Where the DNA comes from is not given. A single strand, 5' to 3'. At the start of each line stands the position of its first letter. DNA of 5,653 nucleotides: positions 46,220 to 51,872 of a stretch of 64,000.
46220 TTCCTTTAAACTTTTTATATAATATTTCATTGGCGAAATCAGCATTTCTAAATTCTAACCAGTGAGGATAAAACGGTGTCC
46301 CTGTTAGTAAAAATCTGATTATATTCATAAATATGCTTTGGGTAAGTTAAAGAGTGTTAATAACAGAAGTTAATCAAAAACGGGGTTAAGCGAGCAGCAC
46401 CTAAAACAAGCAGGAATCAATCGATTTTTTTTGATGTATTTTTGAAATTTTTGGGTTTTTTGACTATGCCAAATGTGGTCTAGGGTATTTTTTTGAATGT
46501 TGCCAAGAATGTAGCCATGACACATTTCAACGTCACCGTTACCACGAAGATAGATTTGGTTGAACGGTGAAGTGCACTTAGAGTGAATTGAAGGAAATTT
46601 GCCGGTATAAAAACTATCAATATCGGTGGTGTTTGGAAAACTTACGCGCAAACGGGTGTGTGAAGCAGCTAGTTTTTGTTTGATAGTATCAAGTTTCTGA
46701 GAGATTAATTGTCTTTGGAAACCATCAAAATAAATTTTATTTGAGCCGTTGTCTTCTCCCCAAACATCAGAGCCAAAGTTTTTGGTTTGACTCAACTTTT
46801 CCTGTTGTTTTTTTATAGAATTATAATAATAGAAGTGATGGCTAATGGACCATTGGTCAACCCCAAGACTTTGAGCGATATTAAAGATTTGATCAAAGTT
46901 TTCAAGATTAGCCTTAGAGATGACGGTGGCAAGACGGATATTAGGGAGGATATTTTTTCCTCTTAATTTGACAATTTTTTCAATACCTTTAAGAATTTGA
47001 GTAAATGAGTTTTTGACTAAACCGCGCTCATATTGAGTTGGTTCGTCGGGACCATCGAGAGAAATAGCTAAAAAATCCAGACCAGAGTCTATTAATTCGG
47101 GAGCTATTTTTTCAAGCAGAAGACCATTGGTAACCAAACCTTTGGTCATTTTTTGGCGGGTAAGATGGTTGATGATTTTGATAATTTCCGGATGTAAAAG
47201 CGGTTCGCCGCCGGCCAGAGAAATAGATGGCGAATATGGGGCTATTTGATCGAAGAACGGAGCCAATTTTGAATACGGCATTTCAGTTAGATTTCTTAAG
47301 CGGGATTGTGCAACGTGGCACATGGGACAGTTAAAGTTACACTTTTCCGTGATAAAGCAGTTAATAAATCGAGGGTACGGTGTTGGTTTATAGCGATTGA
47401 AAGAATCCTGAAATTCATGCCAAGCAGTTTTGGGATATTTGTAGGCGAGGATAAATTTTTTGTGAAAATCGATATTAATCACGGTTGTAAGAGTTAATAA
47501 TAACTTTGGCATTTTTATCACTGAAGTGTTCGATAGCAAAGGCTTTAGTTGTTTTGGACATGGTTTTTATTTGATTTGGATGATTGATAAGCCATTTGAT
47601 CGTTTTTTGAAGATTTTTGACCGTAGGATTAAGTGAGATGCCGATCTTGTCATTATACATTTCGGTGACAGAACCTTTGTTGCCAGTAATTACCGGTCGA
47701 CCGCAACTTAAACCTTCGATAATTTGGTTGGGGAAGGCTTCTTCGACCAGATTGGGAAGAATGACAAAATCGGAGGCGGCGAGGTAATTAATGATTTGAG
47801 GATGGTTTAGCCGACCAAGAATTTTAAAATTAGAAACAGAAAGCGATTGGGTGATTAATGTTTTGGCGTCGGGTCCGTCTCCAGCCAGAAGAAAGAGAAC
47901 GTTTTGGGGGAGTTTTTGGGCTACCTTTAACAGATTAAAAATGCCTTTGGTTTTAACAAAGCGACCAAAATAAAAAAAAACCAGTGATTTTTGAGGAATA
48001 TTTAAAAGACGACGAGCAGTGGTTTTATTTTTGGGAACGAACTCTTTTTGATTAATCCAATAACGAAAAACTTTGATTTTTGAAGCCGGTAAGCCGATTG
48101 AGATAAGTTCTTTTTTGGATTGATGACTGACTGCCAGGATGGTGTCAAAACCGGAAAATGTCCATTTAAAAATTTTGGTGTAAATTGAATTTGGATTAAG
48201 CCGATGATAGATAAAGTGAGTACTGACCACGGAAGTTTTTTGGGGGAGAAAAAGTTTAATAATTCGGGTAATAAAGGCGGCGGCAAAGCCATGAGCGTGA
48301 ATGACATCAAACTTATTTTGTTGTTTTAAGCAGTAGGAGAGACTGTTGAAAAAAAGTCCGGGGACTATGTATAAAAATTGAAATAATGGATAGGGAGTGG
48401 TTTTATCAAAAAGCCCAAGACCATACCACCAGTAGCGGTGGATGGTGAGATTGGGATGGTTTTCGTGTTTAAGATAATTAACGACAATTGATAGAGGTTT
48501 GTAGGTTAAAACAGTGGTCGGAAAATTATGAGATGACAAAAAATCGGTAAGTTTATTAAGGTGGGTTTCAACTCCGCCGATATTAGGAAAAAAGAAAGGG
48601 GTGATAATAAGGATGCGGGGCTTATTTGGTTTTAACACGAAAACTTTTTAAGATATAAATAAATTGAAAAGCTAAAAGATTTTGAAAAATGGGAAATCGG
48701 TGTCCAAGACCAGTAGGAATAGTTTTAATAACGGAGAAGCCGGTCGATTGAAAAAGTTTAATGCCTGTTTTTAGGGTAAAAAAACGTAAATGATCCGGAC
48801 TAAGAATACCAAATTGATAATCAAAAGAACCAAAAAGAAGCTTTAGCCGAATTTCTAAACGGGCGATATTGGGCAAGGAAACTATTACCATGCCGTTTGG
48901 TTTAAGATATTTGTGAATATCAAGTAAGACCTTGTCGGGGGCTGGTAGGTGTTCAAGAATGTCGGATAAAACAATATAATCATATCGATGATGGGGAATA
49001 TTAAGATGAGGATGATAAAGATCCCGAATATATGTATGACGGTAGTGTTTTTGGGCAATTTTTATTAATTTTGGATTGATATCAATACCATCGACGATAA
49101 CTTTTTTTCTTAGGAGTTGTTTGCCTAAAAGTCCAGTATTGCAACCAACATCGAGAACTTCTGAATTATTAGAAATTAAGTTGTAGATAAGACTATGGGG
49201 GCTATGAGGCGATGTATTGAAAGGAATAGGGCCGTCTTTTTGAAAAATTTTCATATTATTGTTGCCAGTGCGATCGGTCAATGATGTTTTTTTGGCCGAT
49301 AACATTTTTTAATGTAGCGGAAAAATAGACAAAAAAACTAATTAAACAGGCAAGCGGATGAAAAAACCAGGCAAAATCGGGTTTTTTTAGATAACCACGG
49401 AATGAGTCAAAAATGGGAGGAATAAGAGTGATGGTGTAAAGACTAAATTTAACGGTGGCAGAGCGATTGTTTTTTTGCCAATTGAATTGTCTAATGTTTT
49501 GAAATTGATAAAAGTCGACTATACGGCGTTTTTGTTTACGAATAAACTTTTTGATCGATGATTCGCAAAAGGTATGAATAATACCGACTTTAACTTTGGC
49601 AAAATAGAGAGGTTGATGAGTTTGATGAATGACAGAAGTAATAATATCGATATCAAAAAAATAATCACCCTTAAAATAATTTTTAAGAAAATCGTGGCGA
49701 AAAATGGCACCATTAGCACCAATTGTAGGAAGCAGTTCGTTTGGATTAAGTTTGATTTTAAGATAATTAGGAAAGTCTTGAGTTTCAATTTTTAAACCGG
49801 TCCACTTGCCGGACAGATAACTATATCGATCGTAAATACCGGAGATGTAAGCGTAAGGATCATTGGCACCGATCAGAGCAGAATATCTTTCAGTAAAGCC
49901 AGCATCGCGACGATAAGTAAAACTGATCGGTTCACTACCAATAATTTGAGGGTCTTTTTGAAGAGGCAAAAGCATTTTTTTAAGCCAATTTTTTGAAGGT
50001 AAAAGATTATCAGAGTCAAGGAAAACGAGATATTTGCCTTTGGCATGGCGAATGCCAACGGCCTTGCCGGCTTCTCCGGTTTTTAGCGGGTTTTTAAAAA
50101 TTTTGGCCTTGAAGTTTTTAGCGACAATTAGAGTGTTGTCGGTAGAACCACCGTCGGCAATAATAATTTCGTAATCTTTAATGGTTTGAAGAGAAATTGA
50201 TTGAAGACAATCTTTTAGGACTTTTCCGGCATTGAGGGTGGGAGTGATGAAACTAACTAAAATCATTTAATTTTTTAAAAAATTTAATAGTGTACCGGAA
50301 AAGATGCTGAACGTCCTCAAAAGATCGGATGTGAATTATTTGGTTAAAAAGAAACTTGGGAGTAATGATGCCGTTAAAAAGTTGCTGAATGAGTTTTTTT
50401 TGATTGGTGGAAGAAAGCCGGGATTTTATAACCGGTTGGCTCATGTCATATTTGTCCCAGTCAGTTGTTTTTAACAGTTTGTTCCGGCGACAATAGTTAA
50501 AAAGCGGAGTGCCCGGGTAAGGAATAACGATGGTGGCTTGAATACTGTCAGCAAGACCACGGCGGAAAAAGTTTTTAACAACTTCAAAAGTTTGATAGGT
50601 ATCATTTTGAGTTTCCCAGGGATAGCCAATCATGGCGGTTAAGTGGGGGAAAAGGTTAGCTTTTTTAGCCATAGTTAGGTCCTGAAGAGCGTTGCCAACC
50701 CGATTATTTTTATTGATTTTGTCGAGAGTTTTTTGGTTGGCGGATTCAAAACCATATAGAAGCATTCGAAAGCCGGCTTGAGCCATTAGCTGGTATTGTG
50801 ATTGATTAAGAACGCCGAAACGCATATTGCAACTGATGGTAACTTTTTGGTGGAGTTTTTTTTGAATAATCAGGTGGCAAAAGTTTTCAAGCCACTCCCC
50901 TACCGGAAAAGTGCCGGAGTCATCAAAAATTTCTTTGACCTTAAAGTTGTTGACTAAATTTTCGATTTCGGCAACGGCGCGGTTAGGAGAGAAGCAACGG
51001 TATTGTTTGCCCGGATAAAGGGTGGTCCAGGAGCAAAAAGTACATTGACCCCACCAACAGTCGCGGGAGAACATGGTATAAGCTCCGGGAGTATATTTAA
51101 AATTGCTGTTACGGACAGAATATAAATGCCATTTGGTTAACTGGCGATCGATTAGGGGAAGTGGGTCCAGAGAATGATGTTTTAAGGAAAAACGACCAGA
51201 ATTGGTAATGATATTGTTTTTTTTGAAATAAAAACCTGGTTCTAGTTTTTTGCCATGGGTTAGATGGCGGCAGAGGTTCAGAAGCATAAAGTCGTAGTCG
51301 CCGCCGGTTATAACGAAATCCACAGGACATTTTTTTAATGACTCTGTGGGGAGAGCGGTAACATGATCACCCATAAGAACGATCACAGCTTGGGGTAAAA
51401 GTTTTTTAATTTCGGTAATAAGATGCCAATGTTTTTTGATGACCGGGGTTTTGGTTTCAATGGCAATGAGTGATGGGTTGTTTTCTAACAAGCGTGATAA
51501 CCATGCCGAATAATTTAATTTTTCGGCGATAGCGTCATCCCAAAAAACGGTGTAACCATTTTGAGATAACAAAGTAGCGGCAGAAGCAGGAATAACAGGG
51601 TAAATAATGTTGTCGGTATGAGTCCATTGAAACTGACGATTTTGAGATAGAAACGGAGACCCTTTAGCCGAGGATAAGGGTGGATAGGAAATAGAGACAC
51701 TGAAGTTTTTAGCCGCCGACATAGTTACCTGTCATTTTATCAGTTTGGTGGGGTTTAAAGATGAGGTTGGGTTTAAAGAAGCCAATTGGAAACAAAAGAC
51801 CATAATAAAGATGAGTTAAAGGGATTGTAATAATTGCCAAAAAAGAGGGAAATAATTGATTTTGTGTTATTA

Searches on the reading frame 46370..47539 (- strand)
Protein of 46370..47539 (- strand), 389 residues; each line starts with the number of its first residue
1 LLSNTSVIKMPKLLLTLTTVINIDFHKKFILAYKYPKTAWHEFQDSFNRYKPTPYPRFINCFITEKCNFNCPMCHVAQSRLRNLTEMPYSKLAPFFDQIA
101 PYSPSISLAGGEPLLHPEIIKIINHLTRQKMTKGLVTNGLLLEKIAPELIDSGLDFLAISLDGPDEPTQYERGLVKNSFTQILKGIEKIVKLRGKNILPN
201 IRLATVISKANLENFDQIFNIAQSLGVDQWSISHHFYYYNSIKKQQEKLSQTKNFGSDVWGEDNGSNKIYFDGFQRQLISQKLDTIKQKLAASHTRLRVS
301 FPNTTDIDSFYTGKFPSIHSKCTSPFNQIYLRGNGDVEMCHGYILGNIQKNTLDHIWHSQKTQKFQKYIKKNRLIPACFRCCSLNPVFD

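Call 9: search_protein_families(library=pfam, proteins=[window:46370-47539:-], max_evalue=0.001)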
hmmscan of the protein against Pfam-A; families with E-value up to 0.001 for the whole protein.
window:46370-47539:- (389 aa): 3 families
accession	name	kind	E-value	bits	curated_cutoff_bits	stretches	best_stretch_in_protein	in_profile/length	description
PF04055.27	Radical_SAM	-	2.6e-20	73.7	29.5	1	63-219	3-163/166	Radical SAM superfamily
PF13186.11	SPASM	-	2.7e-11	44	21.5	1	322-381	1-66/67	Iron-sulfur cluster-binding domain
PF13353.11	Fer4_12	-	1.9e-06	28.6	22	1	64-170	12-122/137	4Fe-4S single cluster domain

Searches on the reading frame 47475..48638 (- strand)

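Call 39: search_protein_families(library=pfam, proteins=[window:47475-48638:-], max_evalue=0.001)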
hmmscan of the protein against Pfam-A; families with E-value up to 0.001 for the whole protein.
window:47475-48638:- (387 aa): 5 families
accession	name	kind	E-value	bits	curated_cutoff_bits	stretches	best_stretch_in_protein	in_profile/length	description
PF00534.26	Glycos_transf_1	-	1.6e-24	86.8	26.4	1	205-365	2-170/172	Glycosyl transferases group 1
PF13439.12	Glyco_transf_4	-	1.1e-17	65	28.5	1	20-191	1-162/170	Glycosyltransferase Family 4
PF13692.12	Glyco_trans_1_4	-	1.8e-17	64.4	27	1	220-352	3-141/142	Glycosyl transferases group 1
PF13579.12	Glyco_trans_4_4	-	1.7e-07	32.1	29.7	1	21-194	1-158/158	Glycosyl transferase 4-like domain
PF13524.12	Glyco_trans_1_2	-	1.7e-05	25.2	25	1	248-373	16-135/144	Glycosyl transferase-like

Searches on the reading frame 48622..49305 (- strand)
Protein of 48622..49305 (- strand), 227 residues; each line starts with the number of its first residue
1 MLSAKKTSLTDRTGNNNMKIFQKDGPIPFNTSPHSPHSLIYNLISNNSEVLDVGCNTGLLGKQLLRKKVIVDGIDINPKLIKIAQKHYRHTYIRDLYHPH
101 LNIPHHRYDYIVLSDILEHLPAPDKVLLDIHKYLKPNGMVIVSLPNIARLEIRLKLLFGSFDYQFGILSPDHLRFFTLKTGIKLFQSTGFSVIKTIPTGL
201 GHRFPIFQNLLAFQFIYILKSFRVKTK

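Call 39: search_protein_families(library=pfam, proteins=[window:48622-49305:-], max_evalue=0.001)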
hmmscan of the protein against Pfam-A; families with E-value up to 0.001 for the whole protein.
window:48622-49305:- (227 aa): 9 families
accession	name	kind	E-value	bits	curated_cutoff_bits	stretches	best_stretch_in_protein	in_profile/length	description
PF13489.12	Methyltransf_23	-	1.1e-19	71.2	27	1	46-194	22-163/164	Methyltransferase domain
PF08242.18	Methyltransf_12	-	4.7e-16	59.8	30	1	51-140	1-98/98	Methyltransferase domain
PF13847.12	Methyltransf_31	-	6.5e-14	52.3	27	1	45-146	2-113/145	Methyltransferase domain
PF08241.18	Methyltransf_11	-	1.2e-13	52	21.2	1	51-142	1-95/95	Methyltransferase domain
PF13649.12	Methyltransf_25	-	8.4e-13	49.3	27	1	50-138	1-97/97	Methyltransferase domain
PF07021.18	MetW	-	3.7e-12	46.7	21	1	37-158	4-123/193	Methionine biosynthesis protein MetW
PF01209.24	Ubie_methyltran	-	0.00015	21.7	20.1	1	47-142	48-151/233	ubiE/COQ5 methyltransferase family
PF06325.19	PrmA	-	0.00037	20.5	22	1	42-143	157-259/296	Ribosomal protein L11 methyltransferase (PrmA)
PF05175.20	MTS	-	0.00064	19.8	23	1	40-98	24-87/170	Methyltransferase small domain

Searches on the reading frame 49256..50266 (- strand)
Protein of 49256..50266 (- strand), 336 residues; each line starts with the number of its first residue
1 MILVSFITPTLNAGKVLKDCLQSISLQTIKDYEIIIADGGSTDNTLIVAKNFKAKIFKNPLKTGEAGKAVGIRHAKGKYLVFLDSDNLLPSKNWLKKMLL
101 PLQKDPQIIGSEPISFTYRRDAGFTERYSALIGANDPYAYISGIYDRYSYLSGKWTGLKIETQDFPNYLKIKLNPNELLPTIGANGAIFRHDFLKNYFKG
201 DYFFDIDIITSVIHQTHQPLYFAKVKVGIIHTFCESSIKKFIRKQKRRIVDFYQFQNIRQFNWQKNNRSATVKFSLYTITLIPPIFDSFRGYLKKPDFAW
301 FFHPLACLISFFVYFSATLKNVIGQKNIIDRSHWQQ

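Call 39: search_protein_families(library=pfam, proteins=[window:49256-50266:-], max_evalue=0.001)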
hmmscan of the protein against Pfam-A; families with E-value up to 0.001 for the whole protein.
window:49256-50266:- (336 aa): 3 families
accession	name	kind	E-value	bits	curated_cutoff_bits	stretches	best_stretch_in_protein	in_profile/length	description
PF00535.33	Glycos_transf_2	-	2e-24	86.8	23.3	1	5-117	1-120/168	Glycosyl transferase family 2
PF13641.12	Glyco_tranf_2_3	-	1.5e-07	32.1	27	1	4-247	3-226/230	Glycosyltransferase like family 2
PF10111.15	Glyco_tranf_2_2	-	5.9e-05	23.1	27.3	1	19-99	17-103/276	Glycosyltransferase like family 2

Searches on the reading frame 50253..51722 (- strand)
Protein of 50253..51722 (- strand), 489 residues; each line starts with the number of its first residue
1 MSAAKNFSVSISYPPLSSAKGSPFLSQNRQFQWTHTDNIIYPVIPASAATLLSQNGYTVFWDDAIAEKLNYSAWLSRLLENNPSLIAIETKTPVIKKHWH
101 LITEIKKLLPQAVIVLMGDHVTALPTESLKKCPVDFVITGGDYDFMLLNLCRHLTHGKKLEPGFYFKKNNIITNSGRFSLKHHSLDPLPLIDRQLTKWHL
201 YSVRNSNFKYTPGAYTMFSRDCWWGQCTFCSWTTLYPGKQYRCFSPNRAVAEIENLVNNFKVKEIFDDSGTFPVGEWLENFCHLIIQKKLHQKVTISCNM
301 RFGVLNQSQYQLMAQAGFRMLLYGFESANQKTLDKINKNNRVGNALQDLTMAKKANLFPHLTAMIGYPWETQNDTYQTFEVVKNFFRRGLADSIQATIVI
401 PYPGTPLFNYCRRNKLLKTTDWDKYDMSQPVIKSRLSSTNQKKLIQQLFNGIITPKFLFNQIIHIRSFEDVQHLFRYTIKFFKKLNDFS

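Call 39: search_protein_families(library=pfam, proteins=[window:50253-51722:-], max_evalue=0.001)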
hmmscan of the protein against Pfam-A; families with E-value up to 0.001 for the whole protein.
window:50253-51722:- (489 aa): 2 families
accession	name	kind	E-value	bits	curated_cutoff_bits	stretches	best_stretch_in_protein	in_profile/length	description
PF04055.27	Radical_SAM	-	7.6e-10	39.6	29.5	1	218-380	3-164/166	Radical SAM superfamily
PF02310.24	B12-binding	-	7.9e-05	22.9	32.1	1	47-140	19-111/121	B12 binding domain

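Call 46: search_protein_families(library=ncbifam, proteins=[window:50253-51722:-], max_evalue=0.00001)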
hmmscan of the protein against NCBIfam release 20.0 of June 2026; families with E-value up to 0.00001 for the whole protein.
window:50253-51722:- (489 aa): 17 families
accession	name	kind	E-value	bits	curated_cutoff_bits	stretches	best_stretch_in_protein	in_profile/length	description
TIGR03471.1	HpnJ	equivalog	9.5e-41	140.1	577.6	1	81-451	67-431/472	hopanoid biosynthesis associated radical SAM protein HpnJ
TIGR02026.1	BchE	equivalog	9.1e-35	120.4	481.35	1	50-438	30-412/497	magnesium-protoporphyrin IX monomethyl ester anaerobic oxidative cyclase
TIGR03975.1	rSAM_ocin_1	subfamily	5.3e-21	74.8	281.85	1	100-378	146-423/606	RiPP maturation radical SAM C-methyltransferase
TIGR04367.1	HpnR_B12_rSAM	equivalog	3.1e-20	72.2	650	1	95-488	74-447/490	hopanoid C-3 methylase HpnR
TIGR04072.2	rSAM_ladder_B12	equivalog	5.2e-19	68.2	360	1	39-417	15-378/443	lipid biosynthesis B12-binding/radical SAM protein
NF050148.1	rSAM_ApyD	equivalog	4.1e-18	65.1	750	1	103-409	95-391/645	RiPP biosynthesis radical SAM protein ApyD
TIGR04479.1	bcpD_PhpK_rSAM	subfamily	2.6e-17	62.4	600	1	49-384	79-408/504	PhpK family radical SAM P-methyltransferase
TIGR04013.1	B12_SAM_MJ_1487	hypoth_equivalog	2.5e-15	56.2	251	1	319-412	267-358/382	TIGR04013 family B12-binding domain/radical SAM domain-containing protein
TIGR04385.1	B12_rSAM_cofa1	equivalog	9.5e-13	48.1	450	1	40-387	18-366/438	B12 lower ligand biosynthesis radical SAM protein BzaD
TIGR04295.1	B12_rSAM_oligo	hypoth_equivalog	7.1e-12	44.7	400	1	42-409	25-382/422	TIGR04295 family B12-binding domain-containing radical SAM protein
NF040546.1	rSAM_CUAEP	equivalog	1.2e-11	44.1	500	1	43-418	14-375/468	CUAEP/CCAEP-tail radical SAM (seleno)protein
TIGR04014.1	B12_SAM_MJ_0865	equivalog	1.5e-11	43.8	360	1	106-410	62-357/434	methyl-coenzyme M reductase glutamine C-methyltransferase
NF040542.1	rSAM_RCCLKC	equivalog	7e-11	41.9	450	1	45-411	16-377/423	arsinothricin biosynthesis radical SAM protein ArsL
NF038361.1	rSAM_Sden_1168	equivalog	7.9e-10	37.9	575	1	133-452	198-511/560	Sden_1168 family B12-binding radical SAM P-methyltransferase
NF033070.1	rSAM_AprD4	equivalog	3.1e-08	33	500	1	221-418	204-397/456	AprD4 family radical SAM diol-dehydratase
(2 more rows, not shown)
